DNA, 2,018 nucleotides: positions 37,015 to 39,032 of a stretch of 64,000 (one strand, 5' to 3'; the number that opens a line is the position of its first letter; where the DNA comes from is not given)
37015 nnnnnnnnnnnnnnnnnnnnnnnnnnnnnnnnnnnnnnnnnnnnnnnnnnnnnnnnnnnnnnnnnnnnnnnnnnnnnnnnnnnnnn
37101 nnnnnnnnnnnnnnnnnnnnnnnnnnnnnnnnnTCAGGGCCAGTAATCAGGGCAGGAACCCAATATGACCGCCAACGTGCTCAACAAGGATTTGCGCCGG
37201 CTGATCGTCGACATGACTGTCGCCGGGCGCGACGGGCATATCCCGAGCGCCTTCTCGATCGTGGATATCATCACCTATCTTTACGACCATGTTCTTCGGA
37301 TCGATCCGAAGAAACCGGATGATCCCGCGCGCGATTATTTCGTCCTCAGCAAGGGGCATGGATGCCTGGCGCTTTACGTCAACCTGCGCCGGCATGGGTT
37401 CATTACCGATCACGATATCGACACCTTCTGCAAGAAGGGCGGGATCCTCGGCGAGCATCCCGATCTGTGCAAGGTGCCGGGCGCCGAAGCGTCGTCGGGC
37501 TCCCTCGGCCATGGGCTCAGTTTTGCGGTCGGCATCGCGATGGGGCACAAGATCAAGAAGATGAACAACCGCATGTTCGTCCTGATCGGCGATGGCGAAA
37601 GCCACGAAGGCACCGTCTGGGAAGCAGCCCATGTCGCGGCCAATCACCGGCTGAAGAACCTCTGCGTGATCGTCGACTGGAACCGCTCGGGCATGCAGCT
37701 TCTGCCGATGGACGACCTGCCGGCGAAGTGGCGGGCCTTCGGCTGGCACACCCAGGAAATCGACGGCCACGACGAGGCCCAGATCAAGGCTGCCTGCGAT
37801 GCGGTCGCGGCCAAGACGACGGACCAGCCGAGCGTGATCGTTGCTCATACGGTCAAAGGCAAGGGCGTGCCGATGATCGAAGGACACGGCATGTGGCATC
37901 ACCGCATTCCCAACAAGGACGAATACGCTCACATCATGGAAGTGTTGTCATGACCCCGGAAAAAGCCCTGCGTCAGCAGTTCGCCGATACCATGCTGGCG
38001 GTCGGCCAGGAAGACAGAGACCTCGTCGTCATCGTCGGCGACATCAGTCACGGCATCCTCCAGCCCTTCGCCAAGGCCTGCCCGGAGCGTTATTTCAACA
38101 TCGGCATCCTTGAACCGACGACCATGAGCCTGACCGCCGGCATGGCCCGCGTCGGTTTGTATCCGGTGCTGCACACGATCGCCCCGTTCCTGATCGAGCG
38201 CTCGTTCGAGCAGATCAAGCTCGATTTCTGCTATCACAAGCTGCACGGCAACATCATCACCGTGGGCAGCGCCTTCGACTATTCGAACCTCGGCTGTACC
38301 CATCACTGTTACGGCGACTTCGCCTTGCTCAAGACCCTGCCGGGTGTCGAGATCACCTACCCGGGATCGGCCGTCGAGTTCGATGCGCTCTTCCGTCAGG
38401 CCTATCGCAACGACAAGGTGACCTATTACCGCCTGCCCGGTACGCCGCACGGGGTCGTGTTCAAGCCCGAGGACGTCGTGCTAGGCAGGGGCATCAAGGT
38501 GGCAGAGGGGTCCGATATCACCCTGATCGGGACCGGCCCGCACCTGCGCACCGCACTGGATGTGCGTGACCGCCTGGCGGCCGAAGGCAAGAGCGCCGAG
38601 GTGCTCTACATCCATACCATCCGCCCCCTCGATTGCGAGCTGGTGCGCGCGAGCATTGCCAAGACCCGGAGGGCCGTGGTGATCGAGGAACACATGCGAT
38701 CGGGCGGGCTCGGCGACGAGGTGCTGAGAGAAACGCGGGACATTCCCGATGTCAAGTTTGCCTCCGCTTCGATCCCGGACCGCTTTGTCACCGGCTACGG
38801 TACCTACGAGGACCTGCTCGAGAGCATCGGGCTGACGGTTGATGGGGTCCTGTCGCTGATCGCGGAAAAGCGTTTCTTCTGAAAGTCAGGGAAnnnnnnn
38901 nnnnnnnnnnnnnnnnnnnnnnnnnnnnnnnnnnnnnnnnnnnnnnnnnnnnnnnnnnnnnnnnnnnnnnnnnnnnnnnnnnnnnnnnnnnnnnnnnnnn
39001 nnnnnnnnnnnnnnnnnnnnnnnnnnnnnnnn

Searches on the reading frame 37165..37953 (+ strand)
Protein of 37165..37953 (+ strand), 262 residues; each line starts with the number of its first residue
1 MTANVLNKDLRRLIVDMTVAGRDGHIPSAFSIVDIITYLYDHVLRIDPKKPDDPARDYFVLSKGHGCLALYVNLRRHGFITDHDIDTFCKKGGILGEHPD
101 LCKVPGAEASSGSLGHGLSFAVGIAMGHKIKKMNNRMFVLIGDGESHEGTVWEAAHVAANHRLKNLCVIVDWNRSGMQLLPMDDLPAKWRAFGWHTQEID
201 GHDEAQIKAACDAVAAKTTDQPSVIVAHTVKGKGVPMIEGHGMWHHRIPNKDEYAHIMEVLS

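Call 15: search_protein_families(library=pfam, proteins=[window:37165-37953:+])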
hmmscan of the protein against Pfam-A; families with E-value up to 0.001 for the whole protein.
window:37165-37953:+ (262 aa): 5 families
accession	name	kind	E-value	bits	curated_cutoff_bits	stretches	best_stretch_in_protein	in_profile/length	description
PF00456.26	Transketolase_N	-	1.9e-40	139.3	22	1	8-252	7-266/334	Transketolase, thiamine diphosphate binding domain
PF00676.26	E1_dh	-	1.5e-08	34.4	22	1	111-229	100-224/300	Dehydrogenase E1 component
PF13292.11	DXP_synthase_N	-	2.6e-08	33.9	21.2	1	5-174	20-172/274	1-deoxy-D-xylulose-5-phosphate synthase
PF09364.15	XFP_N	-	4e-05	23.1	23.7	1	85-220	115-253/364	XFP N-terminal domain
PF02775.26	TPP_enzyme_C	-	0.00074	19.8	21.9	0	111-177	27-87/151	Thiamine pyrophosphate enzyme, C-terminal TPP binding domain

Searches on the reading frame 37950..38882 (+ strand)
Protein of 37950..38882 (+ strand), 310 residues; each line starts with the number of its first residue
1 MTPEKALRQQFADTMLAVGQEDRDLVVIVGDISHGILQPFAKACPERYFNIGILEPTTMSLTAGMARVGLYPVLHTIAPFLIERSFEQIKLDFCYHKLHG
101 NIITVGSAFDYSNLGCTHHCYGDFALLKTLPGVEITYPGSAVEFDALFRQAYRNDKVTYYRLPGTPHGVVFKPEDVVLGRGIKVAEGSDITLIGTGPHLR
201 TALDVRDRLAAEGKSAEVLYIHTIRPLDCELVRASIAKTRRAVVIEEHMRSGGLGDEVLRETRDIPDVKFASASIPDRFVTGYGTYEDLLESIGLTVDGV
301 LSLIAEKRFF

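Call 15: search_protein_families(library=pfam, proteins=[window:37950-38882:+])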
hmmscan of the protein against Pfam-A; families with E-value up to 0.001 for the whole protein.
window:37950-38882:+ (310 aa): 3 families
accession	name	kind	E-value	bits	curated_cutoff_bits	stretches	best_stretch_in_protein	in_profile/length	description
PF02780.25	Transketolase_C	-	2.9e-22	79.3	25.9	1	182-300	4-124/124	Transketolase, C-terminal domain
PF02779.29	Transket_pyr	-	1.4e-16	61.1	27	1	6-163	4-168/174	Transketolase, pyrimidine binding domain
PF17147.9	PFOR_II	-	0.00063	20.5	27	0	189-264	2-80/102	Pyruvate:ferredoxin oxidoreductase core domain II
